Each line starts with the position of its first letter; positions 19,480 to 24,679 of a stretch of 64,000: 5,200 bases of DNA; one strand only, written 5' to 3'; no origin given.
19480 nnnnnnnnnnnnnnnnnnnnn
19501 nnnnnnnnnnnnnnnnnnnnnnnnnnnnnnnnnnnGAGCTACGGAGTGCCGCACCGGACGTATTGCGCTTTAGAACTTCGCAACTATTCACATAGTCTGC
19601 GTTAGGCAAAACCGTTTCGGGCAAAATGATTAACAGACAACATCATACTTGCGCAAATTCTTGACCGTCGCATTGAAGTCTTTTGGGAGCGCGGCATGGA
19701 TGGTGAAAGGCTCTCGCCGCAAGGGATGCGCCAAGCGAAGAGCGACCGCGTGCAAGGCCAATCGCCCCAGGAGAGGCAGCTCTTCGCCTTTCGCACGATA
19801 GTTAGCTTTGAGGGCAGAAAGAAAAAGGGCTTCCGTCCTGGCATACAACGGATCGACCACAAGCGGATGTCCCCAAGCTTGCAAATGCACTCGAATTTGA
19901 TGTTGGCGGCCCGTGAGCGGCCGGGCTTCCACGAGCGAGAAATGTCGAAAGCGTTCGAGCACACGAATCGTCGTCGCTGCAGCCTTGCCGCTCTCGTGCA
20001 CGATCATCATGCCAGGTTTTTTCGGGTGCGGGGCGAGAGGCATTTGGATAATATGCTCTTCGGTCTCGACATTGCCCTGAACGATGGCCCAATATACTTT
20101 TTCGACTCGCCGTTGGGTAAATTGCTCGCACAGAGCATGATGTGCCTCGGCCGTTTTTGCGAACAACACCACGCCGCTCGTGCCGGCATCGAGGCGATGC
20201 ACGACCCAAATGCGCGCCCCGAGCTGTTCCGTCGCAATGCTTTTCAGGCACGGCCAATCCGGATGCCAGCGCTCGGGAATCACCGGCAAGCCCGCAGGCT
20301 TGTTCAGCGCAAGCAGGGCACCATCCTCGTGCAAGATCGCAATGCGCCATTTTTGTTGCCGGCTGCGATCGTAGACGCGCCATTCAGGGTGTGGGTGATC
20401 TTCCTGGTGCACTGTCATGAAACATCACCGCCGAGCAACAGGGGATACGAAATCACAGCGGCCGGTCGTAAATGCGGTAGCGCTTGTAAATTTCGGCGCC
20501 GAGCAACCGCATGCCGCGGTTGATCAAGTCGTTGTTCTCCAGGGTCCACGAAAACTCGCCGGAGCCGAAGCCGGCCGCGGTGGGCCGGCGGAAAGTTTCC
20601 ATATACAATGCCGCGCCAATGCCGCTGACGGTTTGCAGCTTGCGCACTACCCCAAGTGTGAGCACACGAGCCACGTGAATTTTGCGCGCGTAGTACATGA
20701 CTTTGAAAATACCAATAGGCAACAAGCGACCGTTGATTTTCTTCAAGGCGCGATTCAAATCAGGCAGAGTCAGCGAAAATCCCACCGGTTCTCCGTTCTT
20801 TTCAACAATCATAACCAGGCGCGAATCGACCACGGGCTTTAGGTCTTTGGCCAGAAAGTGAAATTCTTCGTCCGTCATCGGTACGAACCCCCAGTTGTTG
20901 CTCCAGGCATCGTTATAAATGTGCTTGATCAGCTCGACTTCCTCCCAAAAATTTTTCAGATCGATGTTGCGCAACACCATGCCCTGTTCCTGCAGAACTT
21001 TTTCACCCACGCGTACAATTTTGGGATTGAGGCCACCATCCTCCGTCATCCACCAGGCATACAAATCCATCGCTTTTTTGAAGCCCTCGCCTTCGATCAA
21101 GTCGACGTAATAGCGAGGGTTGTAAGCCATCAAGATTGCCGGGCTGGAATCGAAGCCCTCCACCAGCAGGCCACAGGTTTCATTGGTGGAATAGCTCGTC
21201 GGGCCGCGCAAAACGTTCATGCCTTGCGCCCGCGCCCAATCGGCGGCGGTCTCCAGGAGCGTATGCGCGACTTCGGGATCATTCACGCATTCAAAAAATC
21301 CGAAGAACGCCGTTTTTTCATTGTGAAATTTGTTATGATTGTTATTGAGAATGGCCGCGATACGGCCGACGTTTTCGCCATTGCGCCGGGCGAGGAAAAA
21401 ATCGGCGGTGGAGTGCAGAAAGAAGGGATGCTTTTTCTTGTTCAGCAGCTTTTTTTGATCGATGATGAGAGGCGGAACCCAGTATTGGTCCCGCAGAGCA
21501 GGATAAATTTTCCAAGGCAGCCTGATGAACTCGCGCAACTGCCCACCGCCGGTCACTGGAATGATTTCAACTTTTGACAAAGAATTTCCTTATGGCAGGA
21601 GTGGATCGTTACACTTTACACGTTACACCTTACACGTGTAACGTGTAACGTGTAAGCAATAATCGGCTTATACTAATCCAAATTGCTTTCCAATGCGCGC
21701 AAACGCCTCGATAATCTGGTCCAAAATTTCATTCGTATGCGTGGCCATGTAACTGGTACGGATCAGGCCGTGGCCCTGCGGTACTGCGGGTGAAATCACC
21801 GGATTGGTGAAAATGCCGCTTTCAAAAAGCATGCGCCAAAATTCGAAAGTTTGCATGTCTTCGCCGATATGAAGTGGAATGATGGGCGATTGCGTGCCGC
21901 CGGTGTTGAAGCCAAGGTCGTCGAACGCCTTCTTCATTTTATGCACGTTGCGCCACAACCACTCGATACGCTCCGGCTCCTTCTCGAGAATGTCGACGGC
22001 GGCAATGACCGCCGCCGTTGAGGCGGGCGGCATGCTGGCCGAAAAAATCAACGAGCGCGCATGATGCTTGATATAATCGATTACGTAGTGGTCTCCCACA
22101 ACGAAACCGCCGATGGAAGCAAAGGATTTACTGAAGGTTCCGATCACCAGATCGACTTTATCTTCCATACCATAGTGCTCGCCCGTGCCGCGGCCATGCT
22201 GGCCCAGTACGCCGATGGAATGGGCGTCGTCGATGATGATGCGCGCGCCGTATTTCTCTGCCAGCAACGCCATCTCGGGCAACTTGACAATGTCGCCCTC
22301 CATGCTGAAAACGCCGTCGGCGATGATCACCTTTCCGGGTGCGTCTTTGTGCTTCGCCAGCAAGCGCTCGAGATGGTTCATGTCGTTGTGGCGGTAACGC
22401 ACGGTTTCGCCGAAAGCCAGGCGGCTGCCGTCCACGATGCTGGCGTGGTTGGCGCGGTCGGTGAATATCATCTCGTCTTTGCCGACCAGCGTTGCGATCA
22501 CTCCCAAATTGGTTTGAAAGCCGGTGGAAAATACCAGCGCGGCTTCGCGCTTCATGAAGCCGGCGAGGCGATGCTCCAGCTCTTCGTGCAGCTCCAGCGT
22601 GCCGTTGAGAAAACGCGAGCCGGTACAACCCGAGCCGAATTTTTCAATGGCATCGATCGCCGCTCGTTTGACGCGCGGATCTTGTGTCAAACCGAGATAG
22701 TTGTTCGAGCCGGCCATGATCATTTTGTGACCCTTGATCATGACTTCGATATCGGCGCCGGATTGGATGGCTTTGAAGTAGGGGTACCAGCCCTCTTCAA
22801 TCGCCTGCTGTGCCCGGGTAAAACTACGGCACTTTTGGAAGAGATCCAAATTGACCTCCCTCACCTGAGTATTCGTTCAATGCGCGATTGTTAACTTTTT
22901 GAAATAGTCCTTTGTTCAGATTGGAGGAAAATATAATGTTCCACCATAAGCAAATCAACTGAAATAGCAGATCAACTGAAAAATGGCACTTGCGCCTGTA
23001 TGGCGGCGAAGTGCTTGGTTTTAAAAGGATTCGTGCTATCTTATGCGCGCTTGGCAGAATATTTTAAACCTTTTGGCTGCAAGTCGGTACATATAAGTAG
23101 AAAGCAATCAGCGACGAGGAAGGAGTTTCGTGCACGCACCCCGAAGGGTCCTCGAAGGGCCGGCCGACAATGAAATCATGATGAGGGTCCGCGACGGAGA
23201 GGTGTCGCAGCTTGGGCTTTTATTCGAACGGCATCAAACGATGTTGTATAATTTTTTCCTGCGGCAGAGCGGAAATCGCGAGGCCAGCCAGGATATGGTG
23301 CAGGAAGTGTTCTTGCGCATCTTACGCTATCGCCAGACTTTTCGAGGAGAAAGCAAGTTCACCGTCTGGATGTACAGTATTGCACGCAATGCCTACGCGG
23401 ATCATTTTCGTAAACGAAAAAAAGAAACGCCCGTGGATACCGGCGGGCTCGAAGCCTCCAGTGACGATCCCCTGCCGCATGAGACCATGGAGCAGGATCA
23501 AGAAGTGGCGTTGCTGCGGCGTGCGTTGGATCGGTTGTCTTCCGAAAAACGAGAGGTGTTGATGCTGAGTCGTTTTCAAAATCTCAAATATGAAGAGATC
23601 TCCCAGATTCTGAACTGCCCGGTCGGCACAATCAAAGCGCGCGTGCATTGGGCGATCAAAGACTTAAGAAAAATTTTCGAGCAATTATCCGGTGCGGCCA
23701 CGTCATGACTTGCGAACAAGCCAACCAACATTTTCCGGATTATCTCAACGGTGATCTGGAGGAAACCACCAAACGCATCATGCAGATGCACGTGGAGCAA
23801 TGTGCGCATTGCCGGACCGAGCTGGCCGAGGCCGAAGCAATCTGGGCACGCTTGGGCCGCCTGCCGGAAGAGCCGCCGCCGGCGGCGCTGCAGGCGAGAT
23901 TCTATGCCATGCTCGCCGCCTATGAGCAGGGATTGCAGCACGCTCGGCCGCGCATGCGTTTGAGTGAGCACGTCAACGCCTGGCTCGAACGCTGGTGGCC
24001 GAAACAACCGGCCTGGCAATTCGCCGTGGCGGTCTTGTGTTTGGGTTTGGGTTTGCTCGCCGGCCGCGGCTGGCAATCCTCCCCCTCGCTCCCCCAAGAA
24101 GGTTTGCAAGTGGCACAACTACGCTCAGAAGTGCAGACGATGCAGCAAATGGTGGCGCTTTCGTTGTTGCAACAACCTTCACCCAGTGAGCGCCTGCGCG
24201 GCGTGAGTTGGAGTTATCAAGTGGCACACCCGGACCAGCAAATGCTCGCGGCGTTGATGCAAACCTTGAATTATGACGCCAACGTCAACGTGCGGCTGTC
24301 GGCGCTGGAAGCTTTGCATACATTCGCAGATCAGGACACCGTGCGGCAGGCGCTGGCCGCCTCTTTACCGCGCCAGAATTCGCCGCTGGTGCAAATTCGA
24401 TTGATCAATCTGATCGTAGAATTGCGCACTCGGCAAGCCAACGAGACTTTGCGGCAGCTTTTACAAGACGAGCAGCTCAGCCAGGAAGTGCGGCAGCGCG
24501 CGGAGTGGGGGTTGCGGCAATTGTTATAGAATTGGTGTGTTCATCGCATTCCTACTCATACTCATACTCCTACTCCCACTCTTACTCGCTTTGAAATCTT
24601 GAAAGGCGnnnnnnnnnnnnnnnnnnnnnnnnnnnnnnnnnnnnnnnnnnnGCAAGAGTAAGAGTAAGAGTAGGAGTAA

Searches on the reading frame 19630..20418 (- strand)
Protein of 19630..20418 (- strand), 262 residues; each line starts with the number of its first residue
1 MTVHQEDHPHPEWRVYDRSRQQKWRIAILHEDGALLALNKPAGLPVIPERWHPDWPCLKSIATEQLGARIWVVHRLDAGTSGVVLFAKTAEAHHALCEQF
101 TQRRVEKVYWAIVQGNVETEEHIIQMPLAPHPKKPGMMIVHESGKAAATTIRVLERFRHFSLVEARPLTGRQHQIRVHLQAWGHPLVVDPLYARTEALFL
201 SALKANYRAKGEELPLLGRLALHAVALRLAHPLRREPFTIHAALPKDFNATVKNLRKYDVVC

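Call 32: search_protein_families(library=pfam, proteins=[window:19630-20418:-], max_evalue=0.0001)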
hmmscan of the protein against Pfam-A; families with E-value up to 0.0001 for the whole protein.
window:19630-20418:- (262 aa): 1 family
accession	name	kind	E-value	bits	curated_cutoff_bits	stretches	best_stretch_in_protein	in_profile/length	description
PF00849.27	PseudoU_synth_2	-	2.8e-34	119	26.8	1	35-181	2-152/152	RNA pseudouridylate synthase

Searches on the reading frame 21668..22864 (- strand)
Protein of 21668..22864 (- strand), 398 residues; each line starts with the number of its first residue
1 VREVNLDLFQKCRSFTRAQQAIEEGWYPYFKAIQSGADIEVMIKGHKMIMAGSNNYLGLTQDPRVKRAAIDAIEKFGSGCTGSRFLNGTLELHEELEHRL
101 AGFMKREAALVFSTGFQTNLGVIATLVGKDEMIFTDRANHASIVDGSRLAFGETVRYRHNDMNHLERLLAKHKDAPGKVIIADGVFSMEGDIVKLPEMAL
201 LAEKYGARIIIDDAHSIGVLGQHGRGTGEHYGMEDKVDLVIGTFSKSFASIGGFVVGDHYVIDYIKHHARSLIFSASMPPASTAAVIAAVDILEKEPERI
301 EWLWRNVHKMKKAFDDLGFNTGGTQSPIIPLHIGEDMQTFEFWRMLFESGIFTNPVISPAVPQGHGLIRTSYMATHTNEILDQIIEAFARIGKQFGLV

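Call 32: search_protein_families(library=pfam, proteins=[window:21668-22864:-], max_evalue=0.0001)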
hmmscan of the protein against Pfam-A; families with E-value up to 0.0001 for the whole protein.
window:21668-22864:- (398 aa): 1 family
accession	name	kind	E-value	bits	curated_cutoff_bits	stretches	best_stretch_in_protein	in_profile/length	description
PF00155.27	Aminotran_1_2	-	2.4e-54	185.4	19.7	1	49-388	4-361/361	Aminotransferase class I and II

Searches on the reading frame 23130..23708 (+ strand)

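Call 32: search_protein_families(library=pfam, proteins=[window:23130-23708:+], max_evalue=0.0001)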
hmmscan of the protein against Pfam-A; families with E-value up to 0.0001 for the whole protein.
window:23130-23708:+ (192 aa): 3 families
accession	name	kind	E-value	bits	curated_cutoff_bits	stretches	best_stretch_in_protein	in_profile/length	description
PF04542.20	Sigma70_r2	-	1.1e-15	57.6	24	1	31-98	1-70/71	Sigma-70 region 2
PF08281.18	Sigma70_r4_2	-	4.2e-14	52.4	25.7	1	128-179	3-54/54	Sigma-70, region 4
PF04545.22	Sigma70_r4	-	1.9e-10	40.5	24.1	1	132-181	1-50/50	Sigma-70, region 4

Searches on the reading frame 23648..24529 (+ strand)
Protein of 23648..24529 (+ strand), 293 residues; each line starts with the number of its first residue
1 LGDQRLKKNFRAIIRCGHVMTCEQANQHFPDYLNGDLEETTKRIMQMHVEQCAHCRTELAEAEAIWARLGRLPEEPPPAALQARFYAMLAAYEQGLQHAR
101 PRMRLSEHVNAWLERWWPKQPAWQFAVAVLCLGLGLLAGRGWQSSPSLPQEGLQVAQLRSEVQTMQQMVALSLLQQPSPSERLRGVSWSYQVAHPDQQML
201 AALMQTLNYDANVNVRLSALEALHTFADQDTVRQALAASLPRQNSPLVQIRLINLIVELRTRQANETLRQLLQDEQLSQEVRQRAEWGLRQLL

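Call 32: search_protein_families(library=pfam, proteins=[window:23648-24529:+], max_evalue=0.0001)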
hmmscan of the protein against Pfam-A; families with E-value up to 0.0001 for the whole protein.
window:23648-24529:+ (293 aa): 2 families
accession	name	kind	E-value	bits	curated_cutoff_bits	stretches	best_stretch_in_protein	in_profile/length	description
PF13490.11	zf-HC2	-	1.2e-07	32.1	22.2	1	22-56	1-35/35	Putative zinc-finger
PF13646.12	HEAT_2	-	1.4e-07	32.2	27.7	0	236-290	4-56/88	HEAT repeats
